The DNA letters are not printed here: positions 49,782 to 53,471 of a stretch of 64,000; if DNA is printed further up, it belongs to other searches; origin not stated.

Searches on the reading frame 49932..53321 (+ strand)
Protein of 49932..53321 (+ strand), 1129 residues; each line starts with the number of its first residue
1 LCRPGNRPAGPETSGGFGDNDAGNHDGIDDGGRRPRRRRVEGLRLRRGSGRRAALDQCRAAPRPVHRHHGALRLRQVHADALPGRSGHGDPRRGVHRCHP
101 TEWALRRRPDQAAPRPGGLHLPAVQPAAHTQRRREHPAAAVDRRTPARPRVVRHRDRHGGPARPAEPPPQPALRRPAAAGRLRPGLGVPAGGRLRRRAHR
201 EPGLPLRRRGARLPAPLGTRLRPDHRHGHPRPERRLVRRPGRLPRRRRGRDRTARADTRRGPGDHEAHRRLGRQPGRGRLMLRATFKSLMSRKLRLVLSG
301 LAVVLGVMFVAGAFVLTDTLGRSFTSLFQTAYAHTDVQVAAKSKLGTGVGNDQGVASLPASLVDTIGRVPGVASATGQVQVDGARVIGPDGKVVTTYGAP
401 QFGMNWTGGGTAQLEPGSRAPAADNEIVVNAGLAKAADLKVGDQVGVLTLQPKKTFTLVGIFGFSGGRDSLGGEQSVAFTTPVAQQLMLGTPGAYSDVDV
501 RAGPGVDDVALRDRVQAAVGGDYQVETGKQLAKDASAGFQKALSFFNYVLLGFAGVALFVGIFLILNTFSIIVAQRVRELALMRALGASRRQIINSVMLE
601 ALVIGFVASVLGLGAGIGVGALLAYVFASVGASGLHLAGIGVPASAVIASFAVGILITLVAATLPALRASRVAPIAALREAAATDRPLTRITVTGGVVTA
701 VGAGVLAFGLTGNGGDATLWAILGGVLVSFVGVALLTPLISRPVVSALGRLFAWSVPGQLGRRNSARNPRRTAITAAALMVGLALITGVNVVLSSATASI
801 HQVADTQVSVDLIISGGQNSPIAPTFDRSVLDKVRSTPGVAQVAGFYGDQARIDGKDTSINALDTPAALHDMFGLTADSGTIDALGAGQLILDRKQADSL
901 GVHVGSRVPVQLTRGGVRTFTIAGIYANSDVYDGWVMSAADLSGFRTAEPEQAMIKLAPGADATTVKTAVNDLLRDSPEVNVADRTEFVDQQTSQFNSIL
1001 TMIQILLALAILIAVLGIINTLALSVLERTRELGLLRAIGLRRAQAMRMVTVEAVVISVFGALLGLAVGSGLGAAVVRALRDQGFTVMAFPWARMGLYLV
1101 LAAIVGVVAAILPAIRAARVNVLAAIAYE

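Call 68: search_protein_families(library=pfam, proteins=[window:49932-53321:+], max_evalue=0.001)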
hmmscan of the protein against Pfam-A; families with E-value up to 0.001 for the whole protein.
window:49932-53321:+ (1129 aa): 2 families
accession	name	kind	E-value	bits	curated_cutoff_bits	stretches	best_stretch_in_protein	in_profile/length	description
PF02687.27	FtsX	-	1.2e-35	122.6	25.5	2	553-672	3-118/120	FtsX-like permease C-terminal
PF12704.14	MacB_PCD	-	2.7e-21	77.3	27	2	298-517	3-206/207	MacB-like periplasmic core domain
